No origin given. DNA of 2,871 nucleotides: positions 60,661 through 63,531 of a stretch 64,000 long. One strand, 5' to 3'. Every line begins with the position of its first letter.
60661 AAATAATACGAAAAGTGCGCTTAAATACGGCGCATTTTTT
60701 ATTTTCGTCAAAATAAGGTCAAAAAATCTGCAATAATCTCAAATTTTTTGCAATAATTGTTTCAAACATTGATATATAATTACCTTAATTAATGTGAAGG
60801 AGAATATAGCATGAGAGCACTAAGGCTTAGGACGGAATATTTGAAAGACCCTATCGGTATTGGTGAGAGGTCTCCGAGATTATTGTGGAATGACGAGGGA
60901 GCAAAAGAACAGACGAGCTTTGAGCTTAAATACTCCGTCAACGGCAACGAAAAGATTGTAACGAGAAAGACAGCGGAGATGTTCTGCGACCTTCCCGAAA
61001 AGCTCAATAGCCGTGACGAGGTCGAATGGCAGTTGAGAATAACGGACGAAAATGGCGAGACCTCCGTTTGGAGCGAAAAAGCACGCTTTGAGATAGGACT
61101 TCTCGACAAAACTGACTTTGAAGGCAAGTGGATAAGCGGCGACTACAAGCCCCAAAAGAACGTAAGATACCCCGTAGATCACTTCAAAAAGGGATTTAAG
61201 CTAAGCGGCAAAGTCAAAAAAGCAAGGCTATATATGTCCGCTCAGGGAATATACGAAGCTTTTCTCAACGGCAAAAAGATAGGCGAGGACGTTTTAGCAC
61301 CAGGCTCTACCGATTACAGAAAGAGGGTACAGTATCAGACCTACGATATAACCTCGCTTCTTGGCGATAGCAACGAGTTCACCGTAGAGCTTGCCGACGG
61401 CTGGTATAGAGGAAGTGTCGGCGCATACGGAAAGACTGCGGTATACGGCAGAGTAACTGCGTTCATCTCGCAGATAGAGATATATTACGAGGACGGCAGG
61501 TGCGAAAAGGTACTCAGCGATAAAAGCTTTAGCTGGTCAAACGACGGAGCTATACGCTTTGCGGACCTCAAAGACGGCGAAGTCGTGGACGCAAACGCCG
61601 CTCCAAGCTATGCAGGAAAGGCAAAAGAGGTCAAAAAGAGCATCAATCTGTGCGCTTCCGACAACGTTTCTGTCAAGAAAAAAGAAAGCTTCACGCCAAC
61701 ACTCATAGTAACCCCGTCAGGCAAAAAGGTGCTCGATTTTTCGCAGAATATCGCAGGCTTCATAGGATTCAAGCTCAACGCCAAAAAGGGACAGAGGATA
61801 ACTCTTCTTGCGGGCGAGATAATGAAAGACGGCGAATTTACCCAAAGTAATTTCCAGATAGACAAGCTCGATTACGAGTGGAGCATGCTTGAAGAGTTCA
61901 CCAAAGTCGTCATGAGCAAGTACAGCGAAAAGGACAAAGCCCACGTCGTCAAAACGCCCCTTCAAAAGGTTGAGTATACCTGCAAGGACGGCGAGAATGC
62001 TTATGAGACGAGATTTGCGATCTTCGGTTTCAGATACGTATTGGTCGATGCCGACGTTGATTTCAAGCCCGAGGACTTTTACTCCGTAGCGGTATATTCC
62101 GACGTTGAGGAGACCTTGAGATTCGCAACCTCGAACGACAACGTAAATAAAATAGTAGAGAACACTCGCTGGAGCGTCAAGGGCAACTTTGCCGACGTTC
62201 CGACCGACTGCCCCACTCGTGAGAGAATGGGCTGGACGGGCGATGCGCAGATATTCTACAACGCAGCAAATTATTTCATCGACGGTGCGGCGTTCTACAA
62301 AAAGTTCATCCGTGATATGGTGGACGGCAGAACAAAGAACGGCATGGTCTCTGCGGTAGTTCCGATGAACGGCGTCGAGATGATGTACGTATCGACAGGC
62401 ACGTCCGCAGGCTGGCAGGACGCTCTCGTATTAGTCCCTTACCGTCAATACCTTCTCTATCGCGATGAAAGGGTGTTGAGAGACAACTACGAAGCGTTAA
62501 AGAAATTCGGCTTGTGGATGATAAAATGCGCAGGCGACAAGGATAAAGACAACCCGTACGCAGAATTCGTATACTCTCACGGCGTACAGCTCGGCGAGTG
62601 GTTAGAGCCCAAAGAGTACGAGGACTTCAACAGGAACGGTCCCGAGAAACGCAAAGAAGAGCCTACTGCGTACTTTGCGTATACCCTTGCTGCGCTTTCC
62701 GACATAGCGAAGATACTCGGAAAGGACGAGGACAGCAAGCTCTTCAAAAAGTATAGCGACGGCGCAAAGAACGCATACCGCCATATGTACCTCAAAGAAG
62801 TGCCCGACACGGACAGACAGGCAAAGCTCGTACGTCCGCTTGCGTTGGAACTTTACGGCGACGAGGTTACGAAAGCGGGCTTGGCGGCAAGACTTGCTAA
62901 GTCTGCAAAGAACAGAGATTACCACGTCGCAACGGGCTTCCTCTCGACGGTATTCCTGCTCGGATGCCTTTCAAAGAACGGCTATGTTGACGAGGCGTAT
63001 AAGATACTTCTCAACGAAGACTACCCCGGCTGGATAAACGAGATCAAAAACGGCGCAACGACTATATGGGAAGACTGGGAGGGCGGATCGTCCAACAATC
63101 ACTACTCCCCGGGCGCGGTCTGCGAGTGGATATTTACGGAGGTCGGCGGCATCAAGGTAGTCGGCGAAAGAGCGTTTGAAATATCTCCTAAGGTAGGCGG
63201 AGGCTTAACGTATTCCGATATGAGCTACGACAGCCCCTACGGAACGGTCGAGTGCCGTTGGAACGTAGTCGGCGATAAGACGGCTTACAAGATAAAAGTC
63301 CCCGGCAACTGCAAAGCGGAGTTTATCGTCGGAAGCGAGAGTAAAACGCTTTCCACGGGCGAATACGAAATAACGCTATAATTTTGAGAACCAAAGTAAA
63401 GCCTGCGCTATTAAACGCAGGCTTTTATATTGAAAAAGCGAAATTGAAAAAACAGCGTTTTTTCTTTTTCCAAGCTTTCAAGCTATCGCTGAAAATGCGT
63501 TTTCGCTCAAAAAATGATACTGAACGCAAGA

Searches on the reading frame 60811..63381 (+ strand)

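Call 55: search_protein_families(library=pfam, proteins=[window:60811-63381:+], max_evalue=0.00001)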
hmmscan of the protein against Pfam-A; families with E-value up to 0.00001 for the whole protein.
window:60811-63381:+ (856 aa): 5 families
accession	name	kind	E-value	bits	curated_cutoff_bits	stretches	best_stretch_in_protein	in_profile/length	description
PF17389.8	Bac_rhamnosid6H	-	2.6e-85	287.1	24.5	1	434-778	2-339/339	Bacterial alpha-L-rhamnosidase 6 hairpin glycosidase domain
PF08531.16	Bac_rhamnosid_N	-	3e-39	135.1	25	1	134-265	2-134/172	Alpha-L-rhamnosidase N-terminal domain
PF25788.1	Ig_Rha78A_N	-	9.7e-16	58.4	27.4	1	5-99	3-105/105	Rha78A-like, N-terminal immunoglobulin domain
PF05592.18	Bac_rhamnosid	-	2.2e-13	50.4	22.2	1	301-428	3-101/102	Bacterial alpha-L-rhamnosidase concanavalin-like domain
PF17390.7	Bac_rhamnosid_C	-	2.5e-12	46.9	22.1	1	787-851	10-74/78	Bacterial alpha-L-rhamnosidase C-terminal domain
